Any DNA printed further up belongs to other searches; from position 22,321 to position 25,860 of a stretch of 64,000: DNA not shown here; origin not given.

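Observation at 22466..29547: Near-perfect tandem duplication of a 3.35-kb unit encoding a 1079-aa T9SS Ig-like surface protein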

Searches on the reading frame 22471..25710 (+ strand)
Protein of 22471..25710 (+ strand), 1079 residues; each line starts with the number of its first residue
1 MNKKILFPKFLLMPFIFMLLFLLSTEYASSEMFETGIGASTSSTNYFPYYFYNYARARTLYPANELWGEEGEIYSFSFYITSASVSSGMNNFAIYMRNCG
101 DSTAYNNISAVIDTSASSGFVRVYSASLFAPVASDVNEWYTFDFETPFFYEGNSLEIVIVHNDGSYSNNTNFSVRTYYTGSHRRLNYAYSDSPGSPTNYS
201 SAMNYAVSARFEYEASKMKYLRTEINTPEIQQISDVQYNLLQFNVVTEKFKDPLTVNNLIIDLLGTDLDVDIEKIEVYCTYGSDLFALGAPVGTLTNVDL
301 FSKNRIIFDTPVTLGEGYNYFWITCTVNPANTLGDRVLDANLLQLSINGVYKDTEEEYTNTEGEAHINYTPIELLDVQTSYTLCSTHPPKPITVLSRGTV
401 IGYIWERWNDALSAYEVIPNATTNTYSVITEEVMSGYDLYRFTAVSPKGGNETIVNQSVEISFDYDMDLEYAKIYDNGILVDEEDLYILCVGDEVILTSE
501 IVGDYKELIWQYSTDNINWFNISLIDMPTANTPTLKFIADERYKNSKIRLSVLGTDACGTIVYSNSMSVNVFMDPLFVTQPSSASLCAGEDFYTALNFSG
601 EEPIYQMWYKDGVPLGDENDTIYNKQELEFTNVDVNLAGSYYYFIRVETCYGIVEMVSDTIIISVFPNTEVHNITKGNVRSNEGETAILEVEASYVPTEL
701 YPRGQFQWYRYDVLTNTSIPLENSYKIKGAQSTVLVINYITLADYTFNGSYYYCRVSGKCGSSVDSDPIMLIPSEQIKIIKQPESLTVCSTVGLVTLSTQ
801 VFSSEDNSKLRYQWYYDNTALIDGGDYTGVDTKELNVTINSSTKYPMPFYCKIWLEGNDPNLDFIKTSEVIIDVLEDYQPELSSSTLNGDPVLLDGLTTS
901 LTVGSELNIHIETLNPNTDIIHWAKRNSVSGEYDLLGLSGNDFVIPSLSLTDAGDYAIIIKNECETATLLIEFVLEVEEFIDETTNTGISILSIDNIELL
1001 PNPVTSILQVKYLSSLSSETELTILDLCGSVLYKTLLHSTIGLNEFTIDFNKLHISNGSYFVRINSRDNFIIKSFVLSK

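Call 7: search_protein_families(library=pfam, proteins=[window:22471-25710:+], max_evalue=0.01)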
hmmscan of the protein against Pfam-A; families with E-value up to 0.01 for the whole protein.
window:22471-25710:+ (1079 aa): 4 families
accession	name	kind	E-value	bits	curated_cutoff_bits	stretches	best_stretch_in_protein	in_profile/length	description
PF13927.12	Ig_3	-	1.3e-10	42.1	30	0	899-962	11-78/78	Immunoglobulin domain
PF18962.6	Por_Secre_tail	-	2.1e-08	34.8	27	1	1001-1076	3-74/75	Secretion system C-terminal sorting domain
PF07679.22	I-set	-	2.8e-07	30.9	23.7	0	576-642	2-72/90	Immunoglobulin I-set domain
PF14873.11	BNR_assoc_N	-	2.2e-05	24.6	25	1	240-344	22-146/153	N-terminal domain of BNR-repeat neuraminidase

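Call 8: search_protein_families(library=ncbifam, proteins=[window:22471-25710:+], max_evalue=0.01)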
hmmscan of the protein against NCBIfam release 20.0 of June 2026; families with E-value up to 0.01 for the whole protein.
window:22471-25710:+ (1079 aa): 1 family
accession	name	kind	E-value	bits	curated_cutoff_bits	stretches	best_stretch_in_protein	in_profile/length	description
TIGR04183.1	Por_Secre_tail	domain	4.5e-06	26.5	23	1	1001-1076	3-70/72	T9SS type A sorting domain-containing protein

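Call 9: find_encoding_contigs(protein=window:22471-25710:+, flank=10000, max_places=10)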
Protein window:22471-25710:+ (1079 aa): no gene with exactly this product is on record in the collection.

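Call 10: find_homologous_proteins(query=window:22471-25710:+)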
Query window:22471-25710:+ (1079 aa): 2 proteins with E <= 0.001 among 8000 candidates.
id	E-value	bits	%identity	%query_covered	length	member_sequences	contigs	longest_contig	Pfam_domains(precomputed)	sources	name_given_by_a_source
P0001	0.0e+0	2434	100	100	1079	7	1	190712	PF07679.23,PF13927.13,PF18962.8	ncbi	-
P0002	0.0e+0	1199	53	100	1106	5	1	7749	PF07679.23,PF13927.13,PF18962.8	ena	-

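Call 11: find_encoding_contigs(protein=P0001, flank=10000, max_places=10)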
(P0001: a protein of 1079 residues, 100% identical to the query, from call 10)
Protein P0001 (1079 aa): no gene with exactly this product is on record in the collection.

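Call 12: find_encoding_contigs(protein=P0002, flank=10000, max_places=10)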
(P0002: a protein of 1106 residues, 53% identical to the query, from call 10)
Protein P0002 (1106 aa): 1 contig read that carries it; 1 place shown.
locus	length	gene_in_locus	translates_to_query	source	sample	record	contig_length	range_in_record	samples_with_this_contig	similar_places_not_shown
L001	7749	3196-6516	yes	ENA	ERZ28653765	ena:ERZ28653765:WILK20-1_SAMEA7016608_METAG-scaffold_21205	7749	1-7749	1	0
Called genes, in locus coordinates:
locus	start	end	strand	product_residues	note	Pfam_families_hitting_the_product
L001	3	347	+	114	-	?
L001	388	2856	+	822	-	PF17517:IgGFc_binding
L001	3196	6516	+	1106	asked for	PF07679:I-set (faint), PF13927:Ig_3 (faint), PF18962:Por_Secre_tail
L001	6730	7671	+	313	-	PF18962:Por_Secre_tail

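Call 13: list_cluster_members(proteins=[P0001, P0002])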
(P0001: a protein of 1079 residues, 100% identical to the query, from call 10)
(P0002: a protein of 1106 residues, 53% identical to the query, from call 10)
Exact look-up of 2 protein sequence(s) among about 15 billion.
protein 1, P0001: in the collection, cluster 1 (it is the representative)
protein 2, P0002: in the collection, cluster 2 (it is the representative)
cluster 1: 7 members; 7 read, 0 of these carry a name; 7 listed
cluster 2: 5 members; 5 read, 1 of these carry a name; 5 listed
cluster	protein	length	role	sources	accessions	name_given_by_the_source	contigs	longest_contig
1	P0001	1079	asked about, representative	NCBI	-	-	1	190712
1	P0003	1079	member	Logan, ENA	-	-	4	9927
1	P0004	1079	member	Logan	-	-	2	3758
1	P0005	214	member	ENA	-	-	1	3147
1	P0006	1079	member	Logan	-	-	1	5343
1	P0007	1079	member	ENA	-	-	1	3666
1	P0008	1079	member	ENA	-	-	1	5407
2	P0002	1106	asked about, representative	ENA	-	-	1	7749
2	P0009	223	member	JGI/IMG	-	hypothetical protein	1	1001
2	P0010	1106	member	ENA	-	-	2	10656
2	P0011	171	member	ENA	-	-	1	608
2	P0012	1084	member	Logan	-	-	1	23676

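Call 14: find_encoding_contigs(protein=P0003, flank=10000, max_places=10)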
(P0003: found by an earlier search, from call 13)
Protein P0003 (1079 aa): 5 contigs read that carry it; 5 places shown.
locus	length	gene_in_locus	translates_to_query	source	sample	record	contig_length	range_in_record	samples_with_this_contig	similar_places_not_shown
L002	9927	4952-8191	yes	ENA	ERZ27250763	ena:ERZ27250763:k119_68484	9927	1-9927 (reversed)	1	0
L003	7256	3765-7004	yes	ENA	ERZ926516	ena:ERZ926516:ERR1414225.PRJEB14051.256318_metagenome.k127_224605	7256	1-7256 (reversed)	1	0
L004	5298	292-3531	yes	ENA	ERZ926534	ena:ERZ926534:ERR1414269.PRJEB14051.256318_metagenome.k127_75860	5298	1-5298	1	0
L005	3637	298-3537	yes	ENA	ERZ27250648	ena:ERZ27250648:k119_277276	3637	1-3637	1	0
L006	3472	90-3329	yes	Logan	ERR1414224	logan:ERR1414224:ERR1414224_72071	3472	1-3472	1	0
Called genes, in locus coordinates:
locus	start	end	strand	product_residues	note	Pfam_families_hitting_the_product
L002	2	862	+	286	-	?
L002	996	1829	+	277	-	-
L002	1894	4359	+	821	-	PF17517:IgGFc_binding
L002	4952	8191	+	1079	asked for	PF07679:I-set (faint), PF13927:Ig_3 (faint), PF18962:Por_Secre_tail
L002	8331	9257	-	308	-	PF01073:3Beta_HSD, PF01370:Epimerase, PF02719:Polysacc_synt_2, PF04321:RmlD_sub_bind, PF16363:GDP_Man_Dehyd, PF07993:NAD_binding_4 (weak)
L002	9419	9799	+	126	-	PF01042:Ribonuc_L-PSP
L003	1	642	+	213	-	?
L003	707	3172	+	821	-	PF17517:IgGFc_binding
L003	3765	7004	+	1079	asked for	PF07679:I-set (faint), PF13927:Ig_3 (faint), PF18962:Por_Secre_tail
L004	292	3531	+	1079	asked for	PF07679:I-set (faint), PF13927:Ig_3 (faint), PF18962:Por_Secre_tail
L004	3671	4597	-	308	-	PF01073:3Beta_HSD, PF01370:Epimerase, PF02719:Polysacc_synt_2, PF04321:RmlD_sub_bind, PF16363:GDP_Man_Dehyd, PF07993:NAD_binding_4 (weak)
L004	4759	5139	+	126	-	PF01042:Ribonuc_L-PSP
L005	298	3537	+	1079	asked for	PF07679:I-set (faint), PF13927:Ig_3 (faint), PF18962:Por_Secre_tail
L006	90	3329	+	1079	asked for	PF07679:I-set (faint), PF13927:Ig_3 (faint), PF18962:Por_Secre_tail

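Call 15: find_encoding_contigs(protein=P0004, flank=10000, max_places=10)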
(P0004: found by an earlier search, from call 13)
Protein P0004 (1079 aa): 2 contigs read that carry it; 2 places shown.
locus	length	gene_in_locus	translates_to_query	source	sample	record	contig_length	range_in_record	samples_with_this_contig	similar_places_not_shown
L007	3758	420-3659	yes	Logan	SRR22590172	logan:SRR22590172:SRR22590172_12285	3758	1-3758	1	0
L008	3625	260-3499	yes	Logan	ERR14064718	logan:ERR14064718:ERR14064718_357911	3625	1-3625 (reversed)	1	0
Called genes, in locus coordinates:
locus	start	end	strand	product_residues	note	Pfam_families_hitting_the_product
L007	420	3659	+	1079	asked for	PF07679:I-set (faint), PF13927:Ig_3 (faint), PF18962:Por_Secre_tail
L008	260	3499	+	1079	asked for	PF07679:I-set (faint), PF13927:Ig_3 (faint), PF18962:Por_Secre_tail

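Call 16: find_encoding_contigs(protein=P0012, flank=10000, max_places=10)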
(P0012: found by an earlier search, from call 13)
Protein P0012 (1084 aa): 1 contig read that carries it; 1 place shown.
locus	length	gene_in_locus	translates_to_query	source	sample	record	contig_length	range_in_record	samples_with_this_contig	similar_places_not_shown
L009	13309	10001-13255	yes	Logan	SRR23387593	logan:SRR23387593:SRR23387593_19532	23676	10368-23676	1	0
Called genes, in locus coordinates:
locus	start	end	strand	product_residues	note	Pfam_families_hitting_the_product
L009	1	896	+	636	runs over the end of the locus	PF00691:OmpA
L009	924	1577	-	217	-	PF01841:Transglut_core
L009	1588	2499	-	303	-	PF03631:Virul_fac_BrkB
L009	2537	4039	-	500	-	PF01406:tRNA-synt_1e, PF01921:tRNA-synt_1f (faint), PF09334:tRNA-synt_1g (faint)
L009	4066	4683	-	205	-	PF02545:Maf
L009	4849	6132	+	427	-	-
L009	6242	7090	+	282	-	-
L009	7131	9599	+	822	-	PF17517:IgGFc_binding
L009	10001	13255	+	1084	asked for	PF07679:I-set (faint), PF13927:Ig_3 (faint), PF18962:Por_Secre_tail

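Call 20: find_encoding_contigs(protein=P0010, flank=10000, max_places=10)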
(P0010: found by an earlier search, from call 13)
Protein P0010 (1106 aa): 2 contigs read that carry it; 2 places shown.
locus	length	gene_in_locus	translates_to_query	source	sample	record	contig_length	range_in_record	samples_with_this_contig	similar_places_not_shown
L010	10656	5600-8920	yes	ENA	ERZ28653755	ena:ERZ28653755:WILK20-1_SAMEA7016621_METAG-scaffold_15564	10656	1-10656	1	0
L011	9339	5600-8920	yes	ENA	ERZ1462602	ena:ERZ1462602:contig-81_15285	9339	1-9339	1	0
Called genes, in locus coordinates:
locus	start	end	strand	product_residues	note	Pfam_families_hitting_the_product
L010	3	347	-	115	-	?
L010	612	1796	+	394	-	-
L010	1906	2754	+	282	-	-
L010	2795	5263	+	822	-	PF17517:IgGFc_binding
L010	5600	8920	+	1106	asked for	PF07679:I-set (faint), PF13927:Ig_3 (faint), PF18962:Por_Secre_tail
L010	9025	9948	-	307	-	PF01073:3Beta_HSD, PF01370:Epimerase, PF02719:Polysacc_synt_2, PF04321:RmlD_sub_bind, PF16363:GDP_Man_Dehyd, PF07993:NAD_binding_4 (weak)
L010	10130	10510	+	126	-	PF01042:Ribonuc_L-PSP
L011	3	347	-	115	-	?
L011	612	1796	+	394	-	-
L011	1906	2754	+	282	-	-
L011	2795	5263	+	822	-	PF17517:IgGFc_binding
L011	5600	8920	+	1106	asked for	PF07679:I-set (faint), PF13927:Ig_3 (faint), PF18962:Por_Secre_tail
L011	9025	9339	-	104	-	?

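Call 23: find_related_loci(query=A1, collection=genome_contigs, flank=10000)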
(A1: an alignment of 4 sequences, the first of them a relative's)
Query A1 (1079 aa) in genome_contigs; peptide patterns used: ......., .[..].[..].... (x = any residue, [..] = any of these).
69 stretches matched a pattern; 1 encode a relative of the query (tblastn E <= 1e-3); 1 distinct loci.
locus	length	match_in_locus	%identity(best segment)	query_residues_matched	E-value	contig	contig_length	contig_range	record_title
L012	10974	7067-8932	23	471-968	1e-12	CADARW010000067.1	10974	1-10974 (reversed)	MAG: uncultured Bacteroidia bacterium isolate RUG13567 genome assembly, contig: RUG13567_asm_67, whole genome shotgun se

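Call 47: find_encoding_contigs(protein=P0006, flank=10000, max_places=10)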
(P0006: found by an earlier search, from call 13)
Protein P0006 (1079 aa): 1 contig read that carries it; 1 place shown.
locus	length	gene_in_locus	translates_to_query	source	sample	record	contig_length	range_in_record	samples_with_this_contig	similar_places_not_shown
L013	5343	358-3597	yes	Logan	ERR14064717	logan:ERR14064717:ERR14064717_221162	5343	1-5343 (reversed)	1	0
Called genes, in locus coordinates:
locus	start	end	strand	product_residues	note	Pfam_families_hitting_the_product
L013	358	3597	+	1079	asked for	PF07679:I-set (faint), PF13927:Ig_3 (faint), PF18962:Por_Secre_tail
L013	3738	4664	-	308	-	PF01073:3Beta_HSD, PF01370:Epimerase, PF02719:Polysacc_synt_2, PF04321:RmlD_sub_bind, PF16363:GDP_Man_Dehyd, PF07993:NAD_binding_4 (weak)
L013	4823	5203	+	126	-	PF01042:Ribonuc_L-PSP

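Call 48: find_encoding_contigs(protein=P0007, flank=10000, max_places=10)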
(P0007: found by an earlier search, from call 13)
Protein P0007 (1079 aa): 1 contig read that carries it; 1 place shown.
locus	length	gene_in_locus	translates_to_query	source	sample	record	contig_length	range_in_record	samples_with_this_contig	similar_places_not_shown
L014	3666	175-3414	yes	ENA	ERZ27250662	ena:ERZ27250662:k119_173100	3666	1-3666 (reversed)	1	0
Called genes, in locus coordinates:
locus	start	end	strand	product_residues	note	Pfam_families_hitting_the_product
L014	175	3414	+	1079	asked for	PF07679:I-set (faint), PF13927:Ig_3 (faint), PF18962:Por_Secre_tail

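Call 49: find_encoding_contigs(protein=P0008, flank=10000, max_places=10)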
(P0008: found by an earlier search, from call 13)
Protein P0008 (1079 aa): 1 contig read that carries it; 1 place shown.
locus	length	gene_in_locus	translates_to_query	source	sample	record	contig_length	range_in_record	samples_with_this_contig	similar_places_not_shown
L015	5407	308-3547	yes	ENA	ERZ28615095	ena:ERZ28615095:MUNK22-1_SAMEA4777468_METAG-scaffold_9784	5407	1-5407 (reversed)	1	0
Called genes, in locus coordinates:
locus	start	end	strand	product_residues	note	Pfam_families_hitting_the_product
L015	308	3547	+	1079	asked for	PF07679:I-set (faint), PF13927:Ig_3 (faint), PF18962:Por_Secre_tail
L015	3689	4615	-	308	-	PF01073:3Beta_HSD, PF01370:Epimerase, PF02719:Polysacc_synt_2, PF04321:RmlD_sub_bind, PF16363:GDP_Man_Dehyd, PF07993:NAD_binding_4 (weak)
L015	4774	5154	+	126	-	PF01042:Ribonuc_L-PSP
